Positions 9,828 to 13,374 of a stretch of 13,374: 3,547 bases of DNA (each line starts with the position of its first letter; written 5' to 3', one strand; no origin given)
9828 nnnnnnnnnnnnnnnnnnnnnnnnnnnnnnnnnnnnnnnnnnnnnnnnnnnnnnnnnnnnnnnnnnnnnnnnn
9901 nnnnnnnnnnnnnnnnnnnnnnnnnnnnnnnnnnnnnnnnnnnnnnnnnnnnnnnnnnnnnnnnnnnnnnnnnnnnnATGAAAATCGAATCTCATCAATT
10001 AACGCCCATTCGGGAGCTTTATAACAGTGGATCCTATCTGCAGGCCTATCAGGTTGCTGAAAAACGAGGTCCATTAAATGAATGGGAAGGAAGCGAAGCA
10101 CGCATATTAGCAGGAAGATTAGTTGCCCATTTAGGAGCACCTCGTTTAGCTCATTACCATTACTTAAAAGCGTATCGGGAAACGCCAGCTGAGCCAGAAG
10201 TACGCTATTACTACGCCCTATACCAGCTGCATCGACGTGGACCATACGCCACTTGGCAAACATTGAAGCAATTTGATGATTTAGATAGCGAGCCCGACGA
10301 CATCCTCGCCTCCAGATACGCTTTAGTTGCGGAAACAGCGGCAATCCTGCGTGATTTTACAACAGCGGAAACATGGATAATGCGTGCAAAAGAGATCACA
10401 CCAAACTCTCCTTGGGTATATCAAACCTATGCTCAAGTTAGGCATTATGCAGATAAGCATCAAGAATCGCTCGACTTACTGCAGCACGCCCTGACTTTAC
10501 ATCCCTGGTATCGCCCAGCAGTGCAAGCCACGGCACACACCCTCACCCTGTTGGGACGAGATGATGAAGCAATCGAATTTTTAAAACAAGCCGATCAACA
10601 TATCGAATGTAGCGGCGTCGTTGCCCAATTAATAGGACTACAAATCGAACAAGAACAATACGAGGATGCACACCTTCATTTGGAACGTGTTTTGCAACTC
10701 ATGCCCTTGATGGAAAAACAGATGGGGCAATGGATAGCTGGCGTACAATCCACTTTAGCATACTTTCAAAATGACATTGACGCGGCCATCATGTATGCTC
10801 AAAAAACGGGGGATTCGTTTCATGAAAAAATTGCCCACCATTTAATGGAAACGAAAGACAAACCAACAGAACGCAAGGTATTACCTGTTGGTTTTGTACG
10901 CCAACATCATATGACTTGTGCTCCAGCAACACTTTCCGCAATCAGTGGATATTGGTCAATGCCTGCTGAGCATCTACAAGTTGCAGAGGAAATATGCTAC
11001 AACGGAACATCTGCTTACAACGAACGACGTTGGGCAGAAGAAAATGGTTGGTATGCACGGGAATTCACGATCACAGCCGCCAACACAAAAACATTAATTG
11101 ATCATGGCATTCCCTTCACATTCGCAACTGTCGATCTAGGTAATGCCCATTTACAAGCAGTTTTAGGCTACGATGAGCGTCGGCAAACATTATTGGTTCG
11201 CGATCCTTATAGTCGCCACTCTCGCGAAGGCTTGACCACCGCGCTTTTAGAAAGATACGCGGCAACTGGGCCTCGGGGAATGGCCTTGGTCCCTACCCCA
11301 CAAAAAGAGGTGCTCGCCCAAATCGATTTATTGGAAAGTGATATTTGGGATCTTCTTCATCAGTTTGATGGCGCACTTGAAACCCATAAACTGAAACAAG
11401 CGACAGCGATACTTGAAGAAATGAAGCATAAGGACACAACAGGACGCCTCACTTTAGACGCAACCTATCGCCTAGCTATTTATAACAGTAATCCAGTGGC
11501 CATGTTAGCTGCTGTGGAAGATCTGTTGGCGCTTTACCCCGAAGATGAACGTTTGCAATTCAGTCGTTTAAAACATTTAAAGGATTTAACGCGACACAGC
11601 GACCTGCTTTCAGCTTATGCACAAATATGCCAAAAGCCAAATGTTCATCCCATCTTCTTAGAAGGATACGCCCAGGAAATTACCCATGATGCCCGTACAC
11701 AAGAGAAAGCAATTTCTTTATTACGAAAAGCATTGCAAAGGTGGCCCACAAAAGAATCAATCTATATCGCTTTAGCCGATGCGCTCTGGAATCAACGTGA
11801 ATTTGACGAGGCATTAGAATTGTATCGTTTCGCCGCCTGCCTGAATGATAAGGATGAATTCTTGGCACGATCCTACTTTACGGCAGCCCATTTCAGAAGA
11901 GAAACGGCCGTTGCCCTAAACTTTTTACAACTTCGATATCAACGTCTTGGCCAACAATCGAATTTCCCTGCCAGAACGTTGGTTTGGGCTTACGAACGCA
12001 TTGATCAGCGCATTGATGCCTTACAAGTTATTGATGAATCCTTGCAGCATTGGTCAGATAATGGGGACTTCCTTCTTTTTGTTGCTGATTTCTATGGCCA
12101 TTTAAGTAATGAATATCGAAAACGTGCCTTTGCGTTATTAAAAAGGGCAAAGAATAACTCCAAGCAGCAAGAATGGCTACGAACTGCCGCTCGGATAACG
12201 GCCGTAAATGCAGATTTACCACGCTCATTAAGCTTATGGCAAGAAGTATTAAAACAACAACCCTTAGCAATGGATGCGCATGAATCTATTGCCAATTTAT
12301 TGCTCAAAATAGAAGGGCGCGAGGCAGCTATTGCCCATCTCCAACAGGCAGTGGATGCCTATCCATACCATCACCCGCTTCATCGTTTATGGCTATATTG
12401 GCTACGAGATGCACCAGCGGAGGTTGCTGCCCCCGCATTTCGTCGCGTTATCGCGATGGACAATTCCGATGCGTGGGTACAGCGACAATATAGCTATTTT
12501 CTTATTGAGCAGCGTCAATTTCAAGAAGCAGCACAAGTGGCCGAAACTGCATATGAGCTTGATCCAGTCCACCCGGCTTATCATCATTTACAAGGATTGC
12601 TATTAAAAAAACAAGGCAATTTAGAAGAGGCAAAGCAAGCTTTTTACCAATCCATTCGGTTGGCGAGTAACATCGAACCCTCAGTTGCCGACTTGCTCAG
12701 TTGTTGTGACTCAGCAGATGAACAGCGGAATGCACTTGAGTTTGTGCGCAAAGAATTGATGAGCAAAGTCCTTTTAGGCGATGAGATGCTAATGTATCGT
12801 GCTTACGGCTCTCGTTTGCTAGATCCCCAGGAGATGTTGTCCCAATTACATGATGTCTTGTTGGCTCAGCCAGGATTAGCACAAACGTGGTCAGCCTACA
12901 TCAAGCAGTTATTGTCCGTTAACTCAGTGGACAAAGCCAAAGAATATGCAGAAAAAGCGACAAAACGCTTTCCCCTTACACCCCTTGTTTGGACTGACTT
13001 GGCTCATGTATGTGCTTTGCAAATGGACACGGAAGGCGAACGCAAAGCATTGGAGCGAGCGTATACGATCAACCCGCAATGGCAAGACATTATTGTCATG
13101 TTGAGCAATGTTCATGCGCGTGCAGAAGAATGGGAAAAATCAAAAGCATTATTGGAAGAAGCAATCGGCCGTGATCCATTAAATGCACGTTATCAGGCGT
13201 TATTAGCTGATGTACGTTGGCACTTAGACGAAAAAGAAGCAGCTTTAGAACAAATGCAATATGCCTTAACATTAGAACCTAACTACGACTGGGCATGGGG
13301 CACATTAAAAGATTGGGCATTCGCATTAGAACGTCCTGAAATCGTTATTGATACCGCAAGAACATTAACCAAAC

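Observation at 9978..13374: Large TPR protein (more than 1130 aa, runs off the window) with an internal C39-like cysteine peptidase domain; not present in the ORF track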

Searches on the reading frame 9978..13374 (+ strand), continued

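Call 43: search_protein_families(library=padloc, proteins=[P0001], max_evalue=0.01)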
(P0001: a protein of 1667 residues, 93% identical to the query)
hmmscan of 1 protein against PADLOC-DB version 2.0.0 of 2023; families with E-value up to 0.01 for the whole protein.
P0001 (1667 aa): 0 families

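Call 50: predict_structure(alignment_id=A4)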
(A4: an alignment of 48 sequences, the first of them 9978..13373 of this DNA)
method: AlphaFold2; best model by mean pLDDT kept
length: 1132 residues; sequences in the alignment: 48
mean_pLDDT: 93.1   pTM: 0.91
mean pLDDT of the five models: 93.1, 91.7, 91.4, 90.3, 88.9
residues with pLDDT >= 90: 969; 70-90: 157; 50-70: 6; < 50: 0
segments of 3 or more residues with pLDDT < 50: none
pLDDT, mean of each block of 10 residues (from residue 1): 88 95 94 91 95 94 95 93 94 88 82 96 96 97 97 96 98 96 97 95 96 95 94 95 94 95 95 95 95 88 93 92 90 83 86 94 95 97 90 95 95 90 91 94 94 95 95 96 91 95 91 94 93 83 90 93 92 93 95 96 92 97 94 94 94 92 95 92 96 93 94 93 93 96 93 96 94 95 95 90 91 88 89 93 93 95 90 95 96 87 94 93 89 81 92 93 88 95 96 95 95 95 96 91 94 95 92 96 95 94 94 94 93 84
secondary structure, 60 per line:
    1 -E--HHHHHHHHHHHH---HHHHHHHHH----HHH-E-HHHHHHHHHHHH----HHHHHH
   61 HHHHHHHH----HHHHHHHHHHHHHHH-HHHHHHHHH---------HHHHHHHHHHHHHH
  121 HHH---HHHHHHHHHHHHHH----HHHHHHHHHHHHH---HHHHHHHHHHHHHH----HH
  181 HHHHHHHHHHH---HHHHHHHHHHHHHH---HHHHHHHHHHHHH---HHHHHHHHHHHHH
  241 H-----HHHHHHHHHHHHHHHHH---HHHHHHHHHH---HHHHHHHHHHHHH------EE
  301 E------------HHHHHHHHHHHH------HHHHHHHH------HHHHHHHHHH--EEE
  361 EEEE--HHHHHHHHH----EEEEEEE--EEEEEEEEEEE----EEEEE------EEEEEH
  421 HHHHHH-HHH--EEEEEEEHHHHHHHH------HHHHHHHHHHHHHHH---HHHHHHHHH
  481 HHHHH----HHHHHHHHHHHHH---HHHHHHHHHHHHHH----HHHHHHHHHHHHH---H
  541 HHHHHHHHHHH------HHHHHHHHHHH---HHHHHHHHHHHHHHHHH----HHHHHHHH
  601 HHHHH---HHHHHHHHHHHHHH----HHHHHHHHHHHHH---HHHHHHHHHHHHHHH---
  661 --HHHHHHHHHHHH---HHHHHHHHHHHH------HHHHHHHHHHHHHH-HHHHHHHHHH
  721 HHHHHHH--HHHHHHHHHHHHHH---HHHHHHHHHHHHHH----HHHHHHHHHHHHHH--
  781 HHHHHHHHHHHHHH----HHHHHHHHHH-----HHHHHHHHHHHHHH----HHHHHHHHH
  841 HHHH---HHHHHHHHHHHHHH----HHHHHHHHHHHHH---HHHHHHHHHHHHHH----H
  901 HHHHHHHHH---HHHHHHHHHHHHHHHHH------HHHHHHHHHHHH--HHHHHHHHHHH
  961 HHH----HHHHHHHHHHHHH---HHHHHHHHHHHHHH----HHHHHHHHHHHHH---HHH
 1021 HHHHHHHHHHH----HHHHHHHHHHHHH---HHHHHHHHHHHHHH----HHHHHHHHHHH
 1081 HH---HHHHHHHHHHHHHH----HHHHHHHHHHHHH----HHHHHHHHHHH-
elements in order (helices of 4 or more, strands of 3 or more residues): H5-16 H20-28 H39-50 H55-68 H73-87 H89-97 H107-123 H127-140 H145-157 H161-174 H179-191 H195-208 H212-224 H228-241 H247-263 H267-276 H280-292 E299-301 H314-325 H332-339 H346-355 E358-364 H367-375 E380-386 E389-399 E404-408 E415-419 H420-426 E433-439 H440-447 H454-468 H472-485 H490-502 H506-519 H524-536 H540-551 H558-568 H572-588 H593-605 H609-622 H627-639 H643-657 H663-674 H678-689 H696-709 H711-727 H730-743 H747-760 H765-778 H781-794 H799-808 H814-827 H832-844 H848-861 H866-878 H882-895 H900-909 H913-929 H936-947 H950-963 H968-980 H984-997 H1002-1014 H1018-1031 H1036-1048 H1052-1065 H1070-1082 H1086-1099 H1104-1116 H1121-1131

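Call 53: fold_search(model_id=the predicted structure, library=pdb)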
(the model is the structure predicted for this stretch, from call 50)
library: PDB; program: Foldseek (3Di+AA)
matches with E <= 10: 1697; with E <= 0.001: 414
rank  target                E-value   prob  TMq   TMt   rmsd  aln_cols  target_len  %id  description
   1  8fgw_D                8.2e-19  1.00  0.25  0.22  25.1      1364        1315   12  Human IFT-A complex structures provide molecular insights into ciliary transport (released 2023-02-22)
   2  8bbg_D                4.9e-17  1.00  0.25  0.22  27.8      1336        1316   12  Structure of the IFT-A complex; anterograde IFT-A train model (released 2022-12-21)
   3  4buj_F                1.2e-15  1.00  0.22  0.19  38.2      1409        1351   10  Crystal structure of the S. cerevisiae Ski2-3-8 complex (released 2013-08-28)
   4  8hmd_C                2.5e-14  1.00  0.19  0.16  29.6      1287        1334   12  base module state 2 of Tetrahymena IFT-A (released 2023-06-14)
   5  9hvq_Q                1.1e-13  1.00  0.20  0.24  28.9       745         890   14  Structure of the transcribing Pol II-DSIF-PAF-SPT6-RECQL5 complex (released 2025-07-16)
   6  4buj_B                1.4e-13  1.00  0.22  0.19  38.7      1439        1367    9  Crystal structure of the S. cerevisiae Ski2-3-8 complex (released 2013-08-28)
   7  8bda_E                1.4e-13  1.00  0.20  0.17  28.6      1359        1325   11  IFTA complex in anterograde intraflagellar transport trains (Chlamydomonas reinhardtii) (released 2023-01-11)
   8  8q9t_E                3.4e-13  1.00  0.21  0.22  32.2      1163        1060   10  CryoEM structure of a S. Cerevisiae Ski238 complex bound to RNA (released 2023-11-29)
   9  9rtt_Q                3.5e-13  1.00  0.20  0.24  28.4       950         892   12  Activated Elongation Complex with IWS1 and ELOF1 (released 2025-09-03)
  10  9g8r_B                5.2e-13  1.00  0.23  0.23  34.0      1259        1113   13  human SKI7-SKI238 complex in the open state (released 2024-10-16)
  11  7qdr_B                2.8e-12  1.00  0.21  0.20  26.5      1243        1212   12  Apo human SKI complex in the closed state (released 2022-02-02)
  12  7qdz_B                3.9e-12  1.00  0.23  0.23  27.1      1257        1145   12  80S-bound human SKI complex in the closed state (released 2022-02-09)
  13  8f5o_D                1.6e-11  1.00  0.21  0.21  30.9      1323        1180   12  Structure of Leishmania tarentolae IFT-A (state 1) (released 2022-12-21)
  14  8bbe_D                2.0e-11  1.00  0.22  0.36  19.3       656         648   14  Structure of the IFT-A complex; IFT-A2 module (released 2022-12-21)
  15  7qds_B                2.2e-11  1.00  0.21  0.23  25.9      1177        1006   12  Apo human SKI complex in the open state (released 2022-02-02)
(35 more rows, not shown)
